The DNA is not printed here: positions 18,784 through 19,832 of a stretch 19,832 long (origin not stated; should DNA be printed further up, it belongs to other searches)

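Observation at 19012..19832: Unannotated gene for an E/K/R-rich 11-residue tandem-repeat protein (single-alpha-helix / LEA-like) running off the window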

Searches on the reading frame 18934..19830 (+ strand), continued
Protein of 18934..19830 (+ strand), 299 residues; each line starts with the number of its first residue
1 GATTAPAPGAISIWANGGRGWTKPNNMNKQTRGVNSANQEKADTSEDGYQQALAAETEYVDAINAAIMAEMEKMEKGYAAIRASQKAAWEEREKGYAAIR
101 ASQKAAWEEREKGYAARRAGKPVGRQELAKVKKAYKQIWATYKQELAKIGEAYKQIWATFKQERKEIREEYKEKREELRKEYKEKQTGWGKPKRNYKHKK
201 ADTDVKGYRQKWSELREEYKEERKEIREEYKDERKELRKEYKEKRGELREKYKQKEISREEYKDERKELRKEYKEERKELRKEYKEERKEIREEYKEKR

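Call 64: find_encoding_contigs(protein=P0048, flank=5000, max_places=10)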
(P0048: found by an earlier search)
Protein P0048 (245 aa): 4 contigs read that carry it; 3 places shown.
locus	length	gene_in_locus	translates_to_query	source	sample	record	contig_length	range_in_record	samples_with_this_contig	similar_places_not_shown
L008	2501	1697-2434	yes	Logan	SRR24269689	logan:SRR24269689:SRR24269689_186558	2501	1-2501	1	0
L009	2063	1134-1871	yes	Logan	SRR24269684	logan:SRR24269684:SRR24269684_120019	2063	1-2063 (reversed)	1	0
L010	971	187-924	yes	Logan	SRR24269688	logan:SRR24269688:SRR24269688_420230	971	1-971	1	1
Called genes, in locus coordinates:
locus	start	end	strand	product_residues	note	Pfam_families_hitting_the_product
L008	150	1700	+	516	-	PF00665:rve (weak)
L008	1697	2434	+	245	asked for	PF01695:IstB_IS21, PF00308:Bac_DnaA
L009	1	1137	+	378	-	?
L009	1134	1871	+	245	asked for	PF01695:IstB_IS21, PF00308:Bac_DnaA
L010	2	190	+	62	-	?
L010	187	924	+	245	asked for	PF01695:IstB_IS21, PF00308:Bac_DnaA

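Call 68: search_dna_similar(query=window:18934-19830:+, collection=phages, mode=protein, max_evalue=0.001, max_rows=10)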
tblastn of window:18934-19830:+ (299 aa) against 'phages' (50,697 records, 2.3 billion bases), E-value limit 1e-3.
No match.

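Call 69: search_dna_similar(query=window:18934-19830:+, collection=plasmids, mode=protein, max_evalue=0.001, max_rows=10)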
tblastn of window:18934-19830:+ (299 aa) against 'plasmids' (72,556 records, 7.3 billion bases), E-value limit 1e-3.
No match.
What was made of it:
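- Tried and rejected: tblastn against phages and plasmids found nothing (calls 68, 69).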
